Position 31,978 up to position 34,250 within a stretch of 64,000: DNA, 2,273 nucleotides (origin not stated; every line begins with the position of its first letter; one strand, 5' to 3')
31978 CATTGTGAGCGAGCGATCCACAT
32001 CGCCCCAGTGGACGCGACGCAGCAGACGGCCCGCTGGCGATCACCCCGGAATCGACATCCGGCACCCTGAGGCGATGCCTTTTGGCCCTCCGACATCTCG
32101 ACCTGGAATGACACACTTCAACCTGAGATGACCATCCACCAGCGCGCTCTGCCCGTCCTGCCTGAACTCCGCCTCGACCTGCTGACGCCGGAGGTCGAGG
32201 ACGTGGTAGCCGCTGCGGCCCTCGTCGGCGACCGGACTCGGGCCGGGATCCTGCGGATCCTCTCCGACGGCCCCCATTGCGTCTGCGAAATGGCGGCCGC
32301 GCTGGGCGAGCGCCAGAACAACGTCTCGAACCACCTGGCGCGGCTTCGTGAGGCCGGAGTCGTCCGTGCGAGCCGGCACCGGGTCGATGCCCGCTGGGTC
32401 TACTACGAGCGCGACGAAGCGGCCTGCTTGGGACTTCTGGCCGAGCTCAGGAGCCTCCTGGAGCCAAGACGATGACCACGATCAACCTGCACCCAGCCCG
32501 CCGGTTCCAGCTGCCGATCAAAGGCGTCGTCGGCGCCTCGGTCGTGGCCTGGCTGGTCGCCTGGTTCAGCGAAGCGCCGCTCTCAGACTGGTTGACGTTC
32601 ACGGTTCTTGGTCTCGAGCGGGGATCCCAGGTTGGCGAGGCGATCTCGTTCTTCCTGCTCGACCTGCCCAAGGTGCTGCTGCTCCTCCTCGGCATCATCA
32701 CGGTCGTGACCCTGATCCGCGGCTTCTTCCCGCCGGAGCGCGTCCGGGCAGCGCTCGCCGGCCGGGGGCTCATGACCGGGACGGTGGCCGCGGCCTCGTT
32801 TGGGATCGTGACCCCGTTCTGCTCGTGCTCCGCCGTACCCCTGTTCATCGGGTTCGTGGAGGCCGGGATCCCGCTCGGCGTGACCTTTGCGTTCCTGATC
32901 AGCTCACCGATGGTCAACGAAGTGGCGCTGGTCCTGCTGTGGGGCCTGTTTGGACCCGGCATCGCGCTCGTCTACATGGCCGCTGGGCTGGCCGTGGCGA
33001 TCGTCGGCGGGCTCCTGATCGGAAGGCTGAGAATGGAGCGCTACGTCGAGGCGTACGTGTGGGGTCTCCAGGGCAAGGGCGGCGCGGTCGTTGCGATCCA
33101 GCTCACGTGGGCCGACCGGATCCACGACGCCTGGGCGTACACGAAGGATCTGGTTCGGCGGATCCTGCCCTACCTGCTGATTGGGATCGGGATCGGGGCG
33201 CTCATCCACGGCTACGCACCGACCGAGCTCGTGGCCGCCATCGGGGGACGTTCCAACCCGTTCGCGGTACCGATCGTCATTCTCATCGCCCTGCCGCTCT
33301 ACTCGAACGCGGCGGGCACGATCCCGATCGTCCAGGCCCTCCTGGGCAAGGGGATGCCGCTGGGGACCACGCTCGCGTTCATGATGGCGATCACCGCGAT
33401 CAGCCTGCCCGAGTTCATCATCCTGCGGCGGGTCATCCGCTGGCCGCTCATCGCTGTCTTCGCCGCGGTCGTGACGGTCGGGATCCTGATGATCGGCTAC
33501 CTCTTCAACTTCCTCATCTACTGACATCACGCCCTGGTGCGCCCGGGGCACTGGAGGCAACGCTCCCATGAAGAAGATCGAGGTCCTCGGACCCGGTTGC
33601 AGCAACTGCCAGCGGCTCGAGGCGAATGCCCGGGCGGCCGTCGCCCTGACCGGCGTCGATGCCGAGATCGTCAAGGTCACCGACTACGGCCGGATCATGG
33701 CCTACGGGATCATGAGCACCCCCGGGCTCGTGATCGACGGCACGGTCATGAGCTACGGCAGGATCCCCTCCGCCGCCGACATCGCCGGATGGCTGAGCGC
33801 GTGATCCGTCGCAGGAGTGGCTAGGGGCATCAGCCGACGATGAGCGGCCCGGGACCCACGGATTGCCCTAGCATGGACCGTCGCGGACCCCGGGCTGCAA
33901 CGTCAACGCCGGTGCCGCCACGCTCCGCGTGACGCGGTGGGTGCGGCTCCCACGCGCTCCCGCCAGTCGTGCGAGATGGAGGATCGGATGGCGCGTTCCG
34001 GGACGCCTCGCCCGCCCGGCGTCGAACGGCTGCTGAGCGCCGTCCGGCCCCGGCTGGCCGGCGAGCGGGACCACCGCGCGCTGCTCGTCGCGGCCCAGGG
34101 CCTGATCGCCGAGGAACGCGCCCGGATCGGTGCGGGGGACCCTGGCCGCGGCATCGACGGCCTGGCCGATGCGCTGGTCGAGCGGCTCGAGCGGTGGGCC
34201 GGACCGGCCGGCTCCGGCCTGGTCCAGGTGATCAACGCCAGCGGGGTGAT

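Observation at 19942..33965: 13.9-kb insertion between tRNA-Sec and selA, bounded by a 58-nt copy of the tRNA-Sec 3' half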

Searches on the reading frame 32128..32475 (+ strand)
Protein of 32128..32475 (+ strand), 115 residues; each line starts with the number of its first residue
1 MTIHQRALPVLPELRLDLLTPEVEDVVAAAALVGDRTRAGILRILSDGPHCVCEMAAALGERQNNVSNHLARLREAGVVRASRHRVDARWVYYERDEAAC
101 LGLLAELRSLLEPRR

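Call 10: search_protein_families(library=pfam, proteins=[window:32128-32475:+], max_evalue=0.01)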
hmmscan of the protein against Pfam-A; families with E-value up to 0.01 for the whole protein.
window:32128-32475:+ (115 aa): 6 families
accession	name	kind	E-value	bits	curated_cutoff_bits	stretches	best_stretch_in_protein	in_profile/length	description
PF01022.26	HTH_5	-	8.3e-14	51.6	22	1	35-80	1-46/47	Bacterial regulatory protein, arsR family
PF12840.13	HTH_20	-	8.3e-11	42.1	27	1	34-80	2-49/51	Helix-turn-helix domain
PF25212.1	HVO_A0114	-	0.0035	17.5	27.6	1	41-84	27-71/84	HVO_A0114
PF12802.13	MarR_2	-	0.0044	17.6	27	1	37-89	6-60/61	MarR family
PF13545.12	HTH_Crp_2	-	0.005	17.2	27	1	54-84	27-57/70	Crp-like helix-turn-helix domain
PF25213.1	HVO_A0261_N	-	0.0059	16.9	35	1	29-85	4-60/86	HVO_A0261 N-terminal domain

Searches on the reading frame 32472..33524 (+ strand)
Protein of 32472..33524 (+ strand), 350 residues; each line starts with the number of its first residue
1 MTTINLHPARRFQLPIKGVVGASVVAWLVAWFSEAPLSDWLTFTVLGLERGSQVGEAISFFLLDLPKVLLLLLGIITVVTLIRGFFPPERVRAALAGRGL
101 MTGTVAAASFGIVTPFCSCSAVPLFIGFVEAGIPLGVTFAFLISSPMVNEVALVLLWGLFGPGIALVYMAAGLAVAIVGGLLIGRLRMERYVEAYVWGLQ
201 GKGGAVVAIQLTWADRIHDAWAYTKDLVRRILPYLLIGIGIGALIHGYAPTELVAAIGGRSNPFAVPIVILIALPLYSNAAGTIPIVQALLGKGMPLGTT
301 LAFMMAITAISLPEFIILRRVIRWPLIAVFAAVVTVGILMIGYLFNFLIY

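Call 11: search_protein_families(library=pfam, proteins=[window:32472-33524:+], max_evalue=0.01)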
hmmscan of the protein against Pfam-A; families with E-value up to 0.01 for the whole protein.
window:32472-33524:+ (350 aa): 1 family
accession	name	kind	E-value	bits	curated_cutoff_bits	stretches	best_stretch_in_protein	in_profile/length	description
PF03773.19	ArsP_1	-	2.4e-64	217.7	32.3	1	54-347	2-294/294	Predicted permease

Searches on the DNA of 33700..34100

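Call 55: search_rna_families(source=window, start=33700, end=34100, threshold=evalue, max_evalue=10, show_alignments=2)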
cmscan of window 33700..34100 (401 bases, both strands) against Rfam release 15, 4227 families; matches with E-value up to 10: 4.
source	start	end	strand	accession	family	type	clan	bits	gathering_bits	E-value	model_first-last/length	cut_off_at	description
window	34030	34071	+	RF01336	CRISPR-DR23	Gene; CRISPR;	-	25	45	0.015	1-36/36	no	CRISPR RNA direct repeat element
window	33833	33907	-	RF00926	MIR1151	Gene; miRNA;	-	17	90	6.5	1-110/110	no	MIR1151 microRNA precursor family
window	33834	33912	-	RF04141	MIR8622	Gene; miRNA;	-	12.3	197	7.5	1-212/212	no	MIR8622 microRNA precursor family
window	33833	33863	+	RF01136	sR28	Gene; snRNA; snoRNA; CD-box;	-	9.6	39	5.2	1-55/55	no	Small nucleolar RNA sR28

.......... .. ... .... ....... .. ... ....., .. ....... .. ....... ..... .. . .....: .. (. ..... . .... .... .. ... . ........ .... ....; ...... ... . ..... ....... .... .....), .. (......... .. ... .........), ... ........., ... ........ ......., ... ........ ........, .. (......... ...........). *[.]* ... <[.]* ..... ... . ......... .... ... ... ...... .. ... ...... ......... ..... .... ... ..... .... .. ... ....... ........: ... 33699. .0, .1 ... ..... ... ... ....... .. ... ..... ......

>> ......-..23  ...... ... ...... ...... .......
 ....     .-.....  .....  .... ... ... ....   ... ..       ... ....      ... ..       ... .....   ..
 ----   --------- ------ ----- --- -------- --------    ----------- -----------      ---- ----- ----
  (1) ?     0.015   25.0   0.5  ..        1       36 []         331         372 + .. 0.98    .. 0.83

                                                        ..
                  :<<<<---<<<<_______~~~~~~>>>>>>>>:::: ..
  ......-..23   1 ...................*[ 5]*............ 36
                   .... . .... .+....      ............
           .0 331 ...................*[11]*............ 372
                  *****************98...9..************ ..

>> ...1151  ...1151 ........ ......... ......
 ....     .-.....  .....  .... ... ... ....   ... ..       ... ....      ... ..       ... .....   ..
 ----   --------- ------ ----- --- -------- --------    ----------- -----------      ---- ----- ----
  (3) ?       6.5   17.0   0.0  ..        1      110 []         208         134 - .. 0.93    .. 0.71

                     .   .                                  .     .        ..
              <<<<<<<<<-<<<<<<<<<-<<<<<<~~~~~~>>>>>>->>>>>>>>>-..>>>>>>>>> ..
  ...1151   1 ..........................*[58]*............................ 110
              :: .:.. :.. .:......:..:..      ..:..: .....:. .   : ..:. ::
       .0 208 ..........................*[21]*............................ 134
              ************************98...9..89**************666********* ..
